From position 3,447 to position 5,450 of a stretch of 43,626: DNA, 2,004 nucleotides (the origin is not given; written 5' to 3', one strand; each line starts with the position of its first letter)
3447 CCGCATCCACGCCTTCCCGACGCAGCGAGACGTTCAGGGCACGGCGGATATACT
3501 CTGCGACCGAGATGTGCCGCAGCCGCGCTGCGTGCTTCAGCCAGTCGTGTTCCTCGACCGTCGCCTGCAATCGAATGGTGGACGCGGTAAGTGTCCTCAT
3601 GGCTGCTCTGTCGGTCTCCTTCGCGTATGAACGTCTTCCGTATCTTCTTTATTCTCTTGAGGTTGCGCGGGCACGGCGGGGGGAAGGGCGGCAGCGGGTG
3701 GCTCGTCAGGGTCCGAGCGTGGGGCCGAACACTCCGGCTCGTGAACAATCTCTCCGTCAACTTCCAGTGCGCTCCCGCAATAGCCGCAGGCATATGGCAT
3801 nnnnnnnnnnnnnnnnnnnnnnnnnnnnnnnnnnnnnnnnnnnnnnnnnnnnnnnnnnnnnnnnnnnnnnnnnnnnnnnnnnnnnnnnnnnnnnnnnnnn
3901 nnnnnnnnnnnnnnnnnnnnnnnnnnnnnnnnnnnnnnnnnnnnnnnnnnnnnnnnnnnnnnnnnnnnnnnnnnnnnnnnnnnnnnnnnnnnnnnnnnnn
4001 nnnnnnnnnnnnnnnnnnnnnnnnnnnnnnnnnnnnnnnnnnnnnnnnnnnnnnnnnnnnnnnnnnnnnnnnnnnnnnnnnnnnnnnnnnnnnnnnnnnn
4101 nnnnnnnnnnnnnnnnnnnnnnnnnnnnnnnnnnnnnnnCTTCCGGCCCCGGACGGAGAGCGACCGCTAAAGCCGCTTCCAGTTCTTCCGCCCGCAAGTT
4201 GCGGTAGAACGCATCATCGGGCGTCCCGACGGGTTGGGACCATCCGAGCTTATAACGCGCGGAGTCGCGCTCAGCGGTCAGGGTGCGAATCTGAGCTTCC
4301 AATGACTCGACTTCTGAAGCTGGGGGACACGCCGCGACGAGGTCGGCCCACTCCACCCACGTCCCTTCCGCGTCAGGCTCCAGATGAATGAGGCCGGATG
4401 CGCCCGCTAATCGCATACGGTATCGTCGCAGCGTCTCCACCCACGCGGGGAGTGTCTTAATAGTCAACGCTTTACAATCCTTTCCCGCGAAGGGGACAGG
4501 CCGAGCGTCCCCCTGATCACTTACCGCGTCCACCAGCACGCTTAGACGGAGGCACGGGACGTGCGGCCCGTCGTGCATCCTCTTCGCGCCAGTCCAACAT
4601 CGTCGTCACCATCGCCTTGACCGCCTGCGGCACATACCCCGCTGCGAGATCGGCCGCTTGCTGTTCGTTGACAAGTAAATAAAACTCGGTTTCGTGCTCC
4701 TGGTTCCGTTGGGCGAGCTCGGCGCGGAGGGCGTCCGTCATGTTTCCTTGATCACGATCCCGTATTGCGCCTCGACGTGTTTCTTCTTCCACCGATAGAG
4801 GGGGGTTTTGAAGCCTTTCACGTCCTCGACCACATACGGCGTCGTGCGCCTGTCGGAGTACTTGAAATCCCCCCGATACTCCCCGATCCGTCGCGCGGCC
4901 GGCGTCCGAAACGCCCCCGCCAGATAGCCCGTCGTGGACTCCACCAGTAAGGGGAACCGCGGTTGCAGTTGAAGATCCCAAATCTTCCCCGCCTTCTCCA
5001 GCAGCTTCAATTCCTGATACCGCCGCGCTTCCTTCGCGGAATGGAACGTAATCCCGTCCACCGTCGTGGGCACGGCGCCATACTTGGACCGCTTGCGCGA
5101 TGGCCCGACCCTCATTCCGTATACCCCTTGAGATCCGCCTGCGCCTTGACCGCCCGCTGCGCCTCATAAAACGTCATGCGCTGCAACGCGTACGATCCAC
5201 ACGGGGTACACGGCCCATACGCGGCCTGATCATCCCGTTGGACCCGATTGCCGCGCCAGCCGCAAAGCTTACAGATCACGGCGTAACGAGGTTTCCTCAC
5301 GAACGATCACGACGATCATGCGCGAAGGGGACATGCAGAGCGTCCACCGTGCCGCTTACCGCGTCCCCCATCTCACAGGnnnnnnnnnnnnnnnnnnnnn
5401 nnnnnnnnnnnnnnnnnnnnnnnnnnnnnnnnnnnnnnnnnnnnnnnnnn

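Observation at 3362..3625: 264-bp cassette: one RHH gene bracketed by inverted copies R1 and R2 of the repeat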

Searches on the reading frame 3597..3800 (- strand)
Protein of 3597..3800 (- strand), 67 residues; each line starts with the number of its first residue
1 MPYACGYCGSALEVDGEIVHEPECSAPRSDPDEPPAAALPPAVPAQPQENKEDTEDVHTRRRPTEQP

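Call 8: search_protein_families(library=pfam, proteins=[window:3597-3800:-], max_evalue=0.1)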
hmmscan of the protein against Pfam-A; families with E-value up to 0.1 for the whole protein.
window:3597-3800:- (67 aa): 1 family
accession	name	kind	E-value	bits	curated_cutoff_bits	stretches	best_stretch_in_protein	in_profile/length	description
PF14446.12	Prok-RING_1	-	0.019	15.3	29.1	1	4-27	6-29/54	Prokaryotic RING finger family 1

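Call 73: search_protein_families(library=phrogs, proteins=[window:3597-3800:-], max_evalue=0.01)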
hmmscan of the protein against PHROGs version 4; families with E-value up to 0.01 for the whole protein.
window:3597-3800:- (67 aa): 0 families

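Call 74: find_homologous_proteins(query=window:3597-3800:-, max_evalue=0.01)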
Query window:3597-3800:- (67 aa): 1 proteins with E <= 0.01 among 1 candidates.
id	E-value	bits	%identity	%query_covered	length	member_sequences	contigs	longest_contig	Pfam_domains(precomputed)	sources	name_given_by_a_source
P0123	2.4e-37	144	100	100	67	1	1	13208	-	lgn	-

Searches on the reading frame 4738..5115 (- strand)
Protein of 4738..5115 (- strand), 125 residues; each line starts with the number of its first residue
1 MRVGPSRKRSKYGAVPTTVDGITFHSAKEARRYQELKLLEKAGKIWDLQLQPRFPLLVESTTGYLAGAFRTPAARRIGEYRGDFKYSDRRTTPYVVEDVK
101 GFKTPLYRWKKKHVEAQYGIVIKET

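Call 8: search_protein_families(library=pfam, proteins=[window:4738-5115:-], max_evalue=0.1)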
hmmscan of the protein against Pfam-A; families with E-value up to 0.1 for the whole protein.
window:4738-5115:- (125 aa): 1 family
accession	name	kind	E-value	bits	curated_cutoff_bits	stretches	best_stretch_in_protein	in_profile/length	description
PF06356.17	DUF1064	-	7.6e-19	68.7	24.7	1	9-119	1-102/117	Protein of unknown function (DUF1064)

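Call 65: find_homologous_proteins(query=window:4738-5115:-, max_evalue=1e-20)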
Query window:4738-5115:- (125 aa): 1138 proteins with E <= 1e-20 among 2211 candidates; the best 120 are listed.
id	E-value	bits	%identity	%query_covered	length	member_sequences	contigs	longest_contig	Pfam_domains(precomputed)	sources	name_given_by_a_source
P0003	5.2e-78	277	100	100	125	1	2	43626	PF06356.18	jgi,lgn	jgi:hypothetical protein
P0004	7.6e-56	205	78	95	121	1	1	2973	PF06356.18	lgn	-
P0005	2.2e-51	191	76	92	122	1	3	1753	PF06356.18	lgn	-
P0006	2.4e-49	184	71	99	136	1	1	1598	PF06356.18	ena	-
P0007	3.2e-48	181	70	94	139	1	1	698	PF06356.18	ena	-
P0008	8.2e-48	179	71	94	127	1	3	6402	PF06356.18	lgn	-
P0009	1.1e-47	179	71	94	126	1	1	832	PF06356.18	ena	-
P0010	1.2e-47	179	73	94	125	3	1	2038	PF06356.18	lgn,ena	-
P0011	6.7e-47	176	69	97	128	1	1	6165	PF06356.18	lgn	-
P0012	9.3e-47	176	70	96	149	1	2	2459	PF06356.18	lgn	-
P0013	1.1e-46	175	73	94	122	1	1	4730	PF06356.18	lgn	-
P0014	1.2e-46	175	72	94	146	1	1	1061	PF06356.18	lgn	-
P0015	1.7e-46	175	72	94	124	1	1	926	PF06356.18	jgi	jgi:hypothetical protein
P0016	1.9e-46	175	67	93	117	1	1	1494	PF06356.18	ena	-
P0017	2.3e-46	175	71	93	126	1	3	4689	PF06356.18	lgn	-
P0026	3.8e-43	164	68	98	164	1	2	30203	PF06356.18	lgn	-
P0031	1.5e-42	162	66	97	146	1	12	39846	PF06356.18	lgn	-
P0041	1.6e-41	159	70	92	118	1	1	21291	PF06356.18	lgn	-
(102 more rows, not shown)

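Call 66: find_encoding_contigs(protein=P0004, flank=10000, max_places=2)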
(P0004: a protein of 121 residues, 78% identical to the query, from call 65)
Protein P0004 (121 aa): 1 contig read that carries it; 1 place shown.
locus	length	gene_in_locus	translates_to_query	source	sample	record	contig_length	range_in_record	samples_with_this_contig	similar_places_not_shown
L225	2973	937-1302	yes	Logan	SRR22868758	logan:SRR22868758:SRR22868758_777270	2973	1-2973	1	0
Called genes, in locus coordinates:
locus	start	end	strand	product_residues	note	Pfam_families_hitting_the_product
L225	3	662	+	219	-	?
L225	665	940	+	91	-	-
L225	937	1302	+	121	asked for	PF06356:DUF1064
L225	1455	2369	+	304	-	-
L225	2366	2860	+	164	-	-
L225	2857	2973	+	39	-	?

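Call 67: find_encoding_contigs(protein=P0026, flank=10000, max_places=2)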
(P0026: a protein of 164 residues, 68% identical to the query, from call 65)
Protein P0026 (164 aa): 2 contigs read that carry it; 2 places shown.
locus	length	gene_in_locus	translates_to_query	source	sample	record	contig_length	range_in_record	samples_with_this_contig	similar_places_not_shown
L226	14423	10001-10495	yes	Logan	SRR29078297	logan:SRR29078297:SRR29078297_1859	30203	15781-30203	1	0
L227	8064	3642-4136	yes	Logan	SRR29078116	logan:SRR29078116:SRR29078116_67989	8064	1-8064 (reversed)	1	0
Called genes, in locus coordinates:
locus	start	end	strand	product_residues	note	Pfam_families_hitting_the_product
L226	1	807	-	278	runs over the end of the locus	-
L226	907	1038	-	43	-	-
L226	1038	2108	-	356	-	PF00589:Phage_integrase (faint)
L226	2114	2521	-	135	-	-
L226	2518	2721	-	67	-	-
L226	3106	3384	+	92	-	PF13560:HTH_31, PF01381:HTH_3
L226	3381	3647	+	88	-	-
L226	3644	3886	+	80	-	-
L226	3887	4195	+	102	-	-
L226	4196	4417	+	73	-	-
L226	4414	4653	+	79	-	-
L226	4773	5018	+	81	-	-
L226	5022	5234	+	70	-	-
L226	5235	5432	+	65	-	-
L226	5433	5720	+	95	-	PF12802:MarR_2 (weak)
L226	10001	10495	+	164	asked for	PF06356:DUF1064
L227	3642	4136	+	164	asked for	PF06356:DUF1064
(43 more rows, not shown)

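Call 68: find_encoding_contigs(protein=P0041, flank=10000, max_places=2)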
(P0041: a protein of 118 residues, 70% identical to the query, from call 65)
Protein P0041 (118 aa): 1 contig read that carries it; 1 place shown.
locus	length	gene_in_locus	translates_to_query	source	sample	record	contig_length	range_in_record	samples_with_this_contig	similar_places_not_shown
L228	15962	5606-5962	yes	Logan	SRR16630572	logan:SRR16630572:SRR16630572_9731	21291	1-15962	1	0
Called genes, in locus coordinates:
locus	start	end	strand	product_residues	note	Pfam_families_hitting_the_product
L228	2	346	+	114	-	?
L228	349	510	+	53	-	-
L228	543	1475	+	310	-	PF12760:Zn_ribbon_IS1595, PF12762:DDE_Tnp_IS1595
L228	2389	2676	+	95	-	-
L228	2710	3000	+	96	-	-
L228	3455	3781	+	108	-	-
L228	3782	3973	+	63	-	-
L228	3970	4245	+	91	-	-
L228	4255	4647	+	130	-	-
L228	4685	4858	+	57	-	-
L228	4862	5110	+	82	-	-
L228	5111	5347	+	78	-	-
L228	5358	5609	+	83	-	-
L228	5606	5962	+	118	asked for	PF06356:DUF1064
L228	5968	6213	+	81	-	-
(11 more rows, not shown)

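Call 69: find_encoding_contigs(protein=P0031, flank=10000, max_places=3)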
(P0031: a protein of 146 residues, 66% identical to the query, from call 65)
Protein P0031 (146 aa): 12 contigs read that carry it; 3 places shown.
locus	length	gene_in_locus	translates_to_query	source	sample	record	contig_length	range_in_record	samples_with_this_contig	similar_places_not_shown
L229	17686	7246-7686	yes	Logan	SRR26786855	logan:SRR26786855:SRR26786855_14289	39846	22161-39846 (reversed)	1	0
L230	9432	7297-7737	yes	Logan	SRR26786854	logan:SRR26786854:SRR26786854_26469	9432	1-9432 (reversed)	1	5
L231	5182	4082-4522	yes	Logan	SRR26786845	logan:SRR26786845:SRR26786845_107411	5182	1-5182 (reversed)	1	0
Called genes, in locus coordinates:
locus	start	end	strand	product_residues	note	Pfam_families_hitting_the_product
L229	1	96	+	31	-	?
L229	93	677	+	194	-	-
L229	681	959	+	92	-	-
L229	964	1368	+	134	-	-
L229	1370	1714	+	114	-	-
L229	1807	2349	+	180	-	-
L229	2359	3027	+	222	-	PF03104:DNA_pol_B_exo1 (weak), PF10108:DNA_pol_B_exo2 (weak)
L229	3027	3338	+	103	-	-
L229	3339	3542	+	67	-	-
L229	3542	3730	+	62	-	-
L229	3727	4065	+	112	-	-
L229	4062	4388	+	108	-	-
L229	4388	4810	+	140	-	PF01844:HNH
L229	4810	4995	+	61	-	-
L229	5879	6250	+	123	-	-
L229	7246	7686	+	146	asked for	PF06356:DUF1064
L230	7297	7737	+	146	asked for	PF06356:DUF1064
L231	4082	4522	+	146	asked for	PF06356:DUF1064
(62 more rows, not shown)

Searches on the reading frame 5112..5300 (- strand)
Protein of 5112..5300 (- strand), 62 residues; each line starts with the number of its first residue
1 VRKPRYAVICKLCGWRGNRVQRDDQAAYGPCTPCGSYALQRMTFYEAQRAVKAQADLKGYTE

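Call 8: search_protein_families(library=pfam, proteins=[window:5112-5300:-], max_evalue=0.1)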
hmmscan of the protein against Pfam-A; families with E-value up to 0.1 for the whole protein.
window:5112-5300:- (62 aa): 1 family
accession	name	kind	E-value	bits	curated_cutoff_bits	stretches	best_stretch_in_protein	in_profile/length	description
PF14206.11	Cys_rich_CPCC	-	0.07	13.4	24.5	0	8-30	19-42/75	Cysteine-rich CPCC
